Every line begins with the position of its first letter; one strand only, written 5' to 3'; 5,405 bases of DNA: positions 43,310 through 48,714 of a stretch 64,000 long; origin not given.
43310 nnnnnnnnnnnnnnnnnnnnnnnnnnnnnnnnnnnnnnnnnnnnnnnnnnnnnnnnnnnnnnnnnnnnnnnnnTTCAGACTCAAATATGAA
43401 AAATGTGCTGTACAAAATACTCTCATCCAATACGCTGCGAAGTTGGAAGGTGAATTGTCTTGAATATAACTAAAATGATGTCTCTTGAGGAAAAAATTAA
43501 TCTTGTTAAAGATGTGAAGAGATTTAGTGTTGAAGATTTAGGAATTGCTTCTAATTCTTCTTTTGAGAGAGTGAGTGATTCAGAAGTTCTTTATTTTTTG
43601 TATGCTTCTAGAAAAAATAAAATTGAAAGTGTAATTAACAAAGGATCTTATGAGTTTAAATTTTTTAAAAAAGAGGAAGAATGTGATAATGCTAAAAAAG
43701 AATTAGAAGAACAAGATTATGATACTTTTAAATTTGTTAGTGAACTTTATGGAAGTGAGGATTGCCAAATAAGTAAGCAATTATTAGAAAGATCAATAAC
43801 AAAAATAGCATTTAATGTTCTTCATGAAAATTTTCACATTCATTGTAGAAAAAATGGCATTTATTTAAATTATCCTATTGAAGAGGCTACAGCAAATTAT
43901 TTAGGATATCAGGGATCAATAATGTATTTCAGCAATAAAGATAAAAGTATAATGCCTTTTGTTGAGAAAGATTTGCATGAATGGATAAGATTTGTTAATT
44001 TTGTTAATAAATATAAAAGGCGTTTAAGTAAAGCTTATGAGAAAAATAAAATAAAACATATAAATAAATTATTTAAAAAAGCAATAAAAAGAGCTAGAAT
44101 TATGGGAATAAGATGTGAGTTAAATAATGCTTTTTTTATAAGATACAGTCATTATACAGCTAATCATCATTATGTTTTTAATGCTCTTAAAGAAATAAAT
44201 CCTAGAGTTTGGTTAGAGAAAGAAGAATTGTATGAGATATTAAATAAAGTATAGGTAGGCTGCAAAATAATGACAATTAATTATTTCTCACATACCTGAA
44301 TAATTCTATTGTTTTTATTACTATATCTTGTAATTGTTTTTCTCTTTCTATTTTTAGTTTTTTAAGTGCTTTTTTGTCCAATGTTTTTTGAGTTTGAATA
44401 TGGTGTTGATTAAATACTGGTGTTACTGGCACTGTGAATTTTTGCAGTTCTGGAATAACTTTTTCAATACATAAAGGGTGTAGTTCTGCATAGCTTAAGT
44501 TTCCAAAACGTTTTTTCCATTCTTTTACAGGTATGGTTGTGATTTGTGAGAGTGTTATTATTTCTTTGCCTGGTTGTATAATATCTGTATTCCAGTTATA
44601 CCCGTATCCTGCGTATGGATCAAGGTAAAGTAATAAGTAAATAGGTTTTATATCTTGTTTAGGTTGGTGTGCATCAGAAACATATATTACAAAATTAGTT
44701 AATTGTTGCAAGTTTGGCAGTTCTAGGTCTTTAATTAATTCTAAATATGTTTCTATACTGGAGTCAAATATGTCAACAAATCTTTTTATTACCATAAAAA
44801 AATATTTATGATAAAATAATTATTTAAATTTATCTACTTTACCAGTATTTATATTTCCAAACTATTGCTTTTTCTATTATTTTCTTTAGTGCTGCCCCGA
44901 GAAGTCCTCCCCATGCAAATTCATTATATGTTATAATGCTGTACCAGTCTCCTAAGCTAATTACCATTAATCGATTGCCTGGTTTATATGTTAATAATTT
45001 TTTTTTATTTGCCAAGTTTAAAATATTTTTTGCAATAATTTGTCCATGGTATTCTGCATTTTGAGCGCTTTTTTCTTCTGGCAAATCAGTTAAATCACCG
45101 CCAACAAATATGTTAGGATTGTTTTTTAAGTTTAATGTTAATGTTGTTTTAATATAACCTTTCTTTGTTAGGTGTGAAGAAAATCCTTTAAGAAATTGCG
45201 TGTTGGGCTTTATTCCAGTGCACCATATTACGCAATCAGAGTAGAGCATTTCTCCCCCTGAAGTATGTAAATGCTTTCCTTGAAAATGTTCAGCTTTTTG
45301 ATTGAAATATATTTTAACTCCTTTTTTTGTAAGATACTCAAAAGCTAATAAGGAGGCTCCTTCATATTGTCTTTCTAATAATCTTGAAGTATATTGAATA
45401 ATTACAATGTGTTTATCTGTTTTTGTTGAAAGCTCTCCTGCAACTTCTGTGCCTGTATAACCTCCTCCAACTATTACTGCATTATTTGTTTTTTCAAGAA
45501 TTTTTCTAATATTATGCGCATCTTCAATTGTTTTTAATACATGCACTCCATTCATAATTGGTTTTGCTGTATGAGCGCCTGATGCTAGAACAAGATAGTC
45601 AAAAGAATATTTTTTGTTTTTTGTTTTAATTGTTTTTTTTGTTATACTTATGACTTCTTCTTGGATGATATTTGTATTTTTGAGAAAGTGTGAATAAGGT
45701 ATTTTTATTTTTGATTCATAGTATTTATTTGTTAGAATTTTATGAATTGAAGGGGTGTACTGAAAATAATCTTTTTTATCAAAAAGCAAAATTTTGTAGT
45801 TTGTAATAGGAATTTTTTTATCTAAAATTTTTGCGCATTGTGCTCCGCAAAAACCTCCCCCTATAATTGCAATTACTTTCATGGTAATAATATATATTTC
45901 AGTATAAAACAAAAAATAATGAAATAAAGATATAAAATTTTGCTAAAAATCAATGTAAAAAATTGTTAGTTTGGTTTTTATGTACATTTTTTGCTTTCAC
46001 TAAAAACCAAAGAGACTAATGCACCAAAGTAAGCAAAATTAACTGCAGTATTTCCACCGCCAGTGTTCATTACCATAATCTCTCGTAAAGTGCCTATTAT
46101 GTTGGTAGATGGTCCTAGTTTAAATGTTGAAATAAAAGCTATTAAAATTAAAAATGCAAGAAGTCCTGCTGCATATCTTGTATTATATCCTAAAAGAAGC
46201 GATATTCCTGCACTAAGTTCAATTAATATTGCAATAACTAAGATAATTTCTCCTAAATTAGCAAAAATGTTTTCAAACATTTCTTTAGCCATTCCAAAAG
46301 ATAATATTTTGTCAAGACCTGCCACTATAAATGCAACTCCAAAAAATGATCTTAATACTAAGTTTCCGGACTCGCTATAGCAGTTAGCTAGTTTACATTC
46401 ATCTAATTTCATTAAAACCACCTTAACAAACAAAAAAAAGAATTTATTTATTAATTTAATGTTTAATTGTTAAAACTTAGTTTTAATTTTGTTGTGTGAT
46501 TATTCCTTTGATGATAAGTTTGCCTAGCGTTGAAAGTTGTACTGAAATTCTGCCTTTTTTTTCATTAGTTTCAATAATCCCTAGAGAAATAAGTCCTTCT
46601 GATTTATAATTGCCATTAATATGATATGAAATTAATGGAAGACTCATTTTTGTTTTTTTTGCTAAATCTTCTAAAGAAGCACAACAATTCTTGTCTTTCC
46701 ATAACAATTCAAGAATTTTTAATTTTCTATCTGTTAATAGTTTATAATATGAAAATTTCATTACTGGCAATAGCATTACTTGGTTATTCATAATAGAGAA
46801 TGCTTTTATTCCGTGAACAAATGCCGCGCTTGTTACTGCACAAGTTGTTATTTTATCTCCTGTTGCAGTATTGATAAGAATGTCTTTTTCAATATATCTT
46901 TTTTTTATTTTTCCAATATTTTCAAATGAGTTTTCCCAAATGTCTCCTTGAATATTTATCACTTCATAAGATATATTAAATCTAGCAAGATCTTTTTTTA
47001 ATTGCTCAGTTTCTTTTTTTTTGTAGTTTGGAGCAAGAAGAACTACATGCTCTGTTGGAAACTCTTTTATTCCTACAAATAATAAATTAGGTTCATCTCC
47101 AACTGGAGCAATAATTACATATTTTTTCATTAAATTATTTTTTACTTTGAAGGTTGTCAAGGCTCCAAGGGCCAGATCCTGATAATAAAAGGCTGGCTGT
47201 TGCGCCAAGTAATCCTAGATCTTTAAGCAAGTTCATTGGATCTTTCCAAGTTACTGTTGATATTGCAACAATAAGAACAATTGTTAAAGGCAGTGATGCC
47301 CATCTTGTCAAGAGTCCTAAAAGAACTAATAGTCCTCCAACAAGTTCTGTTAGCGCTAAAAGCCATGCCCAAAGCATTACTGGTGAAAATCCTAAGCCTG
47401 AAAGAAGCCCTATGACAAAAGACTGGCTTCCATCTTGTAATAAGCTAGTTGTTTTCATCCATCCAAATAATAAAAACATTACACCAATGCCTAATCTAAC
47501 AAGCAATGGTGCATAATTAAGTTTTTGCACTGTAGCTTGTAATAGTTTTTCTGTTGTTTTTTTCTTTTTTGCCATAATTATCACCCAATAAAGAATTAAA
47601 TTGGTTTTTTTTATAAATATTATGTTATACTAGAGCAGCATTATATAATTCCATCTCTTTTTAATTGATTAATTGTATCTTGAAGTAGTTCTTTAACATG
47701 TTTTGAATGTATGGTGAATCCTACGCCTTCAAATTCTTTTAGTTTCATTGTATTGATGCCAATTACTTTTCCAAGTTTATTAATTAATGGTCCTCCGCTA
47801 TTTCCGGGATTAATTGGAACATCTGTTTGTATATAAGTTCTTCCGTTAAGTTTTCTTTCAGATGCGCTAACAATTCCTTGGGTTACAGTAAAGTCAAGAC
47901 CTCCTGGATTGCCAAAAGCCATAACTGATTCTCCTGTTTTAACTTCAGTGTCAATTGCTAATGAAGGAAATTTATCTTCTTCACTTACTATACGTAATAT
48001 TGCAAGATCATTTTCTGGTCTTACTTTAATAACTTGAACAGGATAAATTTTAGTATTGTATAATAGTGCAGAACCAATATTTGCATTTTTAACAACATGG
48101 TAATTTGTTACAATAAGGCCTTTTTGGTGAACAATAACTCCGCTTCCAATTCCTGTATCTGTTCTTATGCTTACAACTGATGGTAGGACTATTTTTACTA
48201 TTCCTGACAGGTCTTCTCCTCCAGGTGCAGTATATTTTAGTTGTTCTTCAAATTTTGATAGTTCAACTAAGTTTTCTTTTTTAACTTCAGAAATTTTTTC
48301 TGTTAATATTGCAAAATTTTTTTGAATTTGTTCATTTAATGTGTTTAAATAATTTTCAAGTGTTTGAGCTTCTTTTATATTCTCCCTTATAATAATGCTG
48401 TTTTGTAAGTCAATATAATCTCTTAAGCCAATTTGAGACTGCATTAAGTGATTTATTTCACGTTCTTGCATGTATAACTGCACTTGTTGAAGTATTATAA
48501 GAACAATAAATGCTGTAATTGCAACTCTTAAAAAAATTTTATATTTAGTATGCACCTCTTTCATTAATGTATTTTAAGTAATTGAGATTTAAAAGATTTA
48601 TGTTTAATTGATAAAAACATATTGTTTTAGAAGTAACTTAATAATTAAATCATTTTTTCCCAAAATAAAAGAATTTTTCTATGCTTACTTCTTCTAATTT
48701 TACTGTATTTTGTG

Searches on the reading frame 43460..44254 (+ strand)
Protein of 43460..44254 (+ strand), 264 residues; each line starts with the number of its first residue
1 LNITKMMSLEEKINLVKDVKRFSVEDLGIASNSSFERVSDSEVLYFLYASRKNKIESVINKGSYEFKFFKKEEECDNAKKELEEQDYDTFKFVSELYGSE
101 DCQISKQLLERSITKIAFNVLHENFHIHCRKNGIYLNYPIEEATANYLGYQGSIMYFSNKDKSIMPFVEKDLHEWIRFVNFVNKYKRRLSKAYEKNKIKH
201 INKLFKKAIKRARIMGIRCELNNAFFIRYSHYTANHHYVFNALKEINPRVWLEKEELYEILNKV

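Call 72: search_protein_families(library=pfam, proteins=[window:43460-44254:+], max_evalue=0.001)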
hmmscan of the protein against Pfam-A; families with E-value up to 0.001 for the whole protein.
window:43460-44254:+ (264 aa): 1 family
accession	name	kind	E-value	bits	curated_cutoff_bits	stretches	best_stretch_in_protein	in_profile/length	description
PF10023.15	Aminopep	-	7.4e-06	26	25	1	7-208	31-239/322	Putative aminopeptidase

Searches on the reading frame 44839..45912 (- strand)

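Call 72: search_protein_families(library=pfam, proteins=[window:44839-45912:-], max_evalue=0.001)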
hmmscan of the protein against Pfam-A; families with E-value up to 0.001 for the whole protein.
window:44839-45912:- (357 aa): 6 families
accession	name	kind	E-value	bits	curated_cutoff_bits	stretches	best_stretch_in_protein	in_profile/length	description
PF07992.20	Pyr_redox_2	-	1.8e-43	149.5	26.1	1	14-290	3-291/291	Pyridine nucleotide-disulphide oxidoreductase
PF00070.33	Pyr_redox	-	7e-14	52.5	22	1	145-213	2-69/82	Pyridine nucleotide-disulphide oxidoreductase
PF13738.12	Pyr_redox_3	-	3.2e-12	46.8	30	1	84-272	101-305/305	Pyridine nucleotide-disulphide oxidoreductase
PF01266.30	DAO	-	3.7e-10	40.3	27.9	0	192-254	157-228/353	FAD dependent oxidoreductase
PF13450.12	NAD_binding_8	-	7.8e-07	29.7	21.9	0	16-49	1-30/68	NAD(P)-binding Rossmann-like domain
PF13454.12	NAD_binding_9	-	4.6e-05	23.9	21.8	0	15-49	1-35/155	FAD-NAD(P)-binding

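Call 74: search_protein_families(library=ncbifam, proteins=[window:44839-45912:-], max_evalue=0.00001)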
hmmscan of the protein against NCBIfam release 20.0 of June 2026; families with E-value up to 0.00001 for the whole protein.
window:44839-45912:- (357 aa): 37 families (the best 25 are shown)
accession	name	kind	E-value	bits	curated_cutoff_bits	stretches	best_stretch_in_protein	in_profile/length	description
TIGR03385.1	CoA_CoA_reduc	equivalog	4e-30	105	578.8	1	14-279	2-287/439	CoA-disulfide reductase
TIGR03169.1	Nterm_to_SelD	hypoth_equivalog_domain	9.4e-25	87.7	310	1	16-354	4-365/365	pyridine nucleotide-disulfide oxidoreductase family protein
NF003437.0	PRK04965.1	equivalog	1e-22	80.7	392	1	12-297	3-299/378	NADH:flavorubredoxin reductase NorW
TIGR01350.1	lipoamide_DH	equivalog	1.9e-22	79.6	408.8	1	79-303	110-335/461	dihydrolipoyl dehydrogenase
NF007123.0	PRK09564.1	equivalog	2.1e-22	79.4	458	1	64-279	66-288/444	CoA-disulfide reductase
NF042949.2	3PPDioc_HcaD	equivalog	3.9e-21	75.2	450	1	12-304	2-312/386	3-phenylpropionate/cinnamic acid dioxygenase ferredoxin--NAD(+) reductase subunit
NF049943.1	SQR_III_seleno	exception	1.9e-20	73.1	525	1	13-128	2-120/406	type III sulfide quinone reductase, selenoprotein subtype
NF007286.0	PRK09754.1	equivalog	1.7e-19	69.8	447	1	12-302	4-311/400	phenylpropionate dioxygenase ferredoxin reductase subunit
TIGR02374.1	nitri_red_nirB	equivalog_domain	5.4e-19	68.1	578.35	1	14-273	1-276/794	nitrite reductase large subunit NirB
NF010037.0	PRK13512.1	equivalog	7e-19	68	394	1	61-275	64-279/438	CoA-disulfide reductase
NF046103.1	NOXase_Strep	equivalog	9.9e-18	64.3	600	1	90-253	88-261/442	H2O-forming NADH oxidase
NF045765.1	PhenlGlyoxDHPadH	equivalog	5.3e-17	61.8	475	1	97-252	93-256/416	NADH-dependent phenylglyoxylate dehydrogenase subunit epsilon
NF041853.1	hythiocyan_redase_MerA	equivalog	8.1e-17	61.2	650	1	79-274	98-294/440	hypothiocyanous acid reductase MerA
NF045599.1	bili_reduct_long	exception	9.5e-17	60.5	750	1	11-254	381-619/641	bilirubin reductase, long form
TIGR02053.1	MerA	equivalog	1.2e-16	60.7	454.45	1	77-304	98-335/465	mercury(II) reductase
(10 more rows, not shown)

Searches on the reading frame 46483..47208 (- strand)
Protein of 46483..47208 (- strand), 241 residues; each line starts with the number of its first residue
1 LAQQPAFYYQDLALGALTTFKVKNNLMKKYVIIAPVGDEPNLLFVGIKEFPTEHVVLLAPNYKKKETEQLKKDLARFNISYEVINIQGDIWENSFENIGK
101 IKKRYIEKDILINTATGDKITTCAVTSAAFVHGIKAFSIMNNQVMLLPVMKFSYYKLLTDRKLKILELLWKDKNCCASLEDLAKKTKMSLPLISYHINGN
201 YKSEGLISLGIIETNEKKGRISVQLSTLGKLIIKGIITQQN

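Call 72: search_protein_families(library=pfam, proteins=[window:46483-47208:-], max_evalue=0.001)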
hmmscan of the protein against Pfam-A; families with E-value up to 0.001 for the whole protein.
window:46483-47208:- (241 aa): 2 families
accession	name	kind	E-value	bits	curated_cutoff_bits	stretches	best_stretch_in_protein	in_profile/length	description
PF19810.5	HFX_2341_N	-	4.5e-09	37.2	30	1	31-140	2-116/120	HFX_2341-like, N-terminal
PF13412.12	HTH_24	-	5.5e-05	23.1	21.9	1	159-198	2-39/48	Winged helix-turn-helix DNA-binding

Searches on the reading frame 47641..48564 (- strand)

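Call 72: search_protein_families(library=pfam, proteins=[window:47641-48564:-], max_evalue=0.001)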
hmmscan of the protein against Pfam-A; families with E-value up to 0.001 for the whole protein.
window:47641-48564:- (307 aa): 2 families
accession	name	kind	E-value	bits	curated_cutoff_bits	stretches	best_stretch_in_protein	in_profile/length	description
PF13365.12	Trypsin_2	-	1.3e-32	114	27.6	1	140-270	1-144/144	Trypsin-like peptidase domain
PF00089.32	Trypsin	-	9.8e-16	58.7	20.6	1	128-288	13-214/220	Trypsin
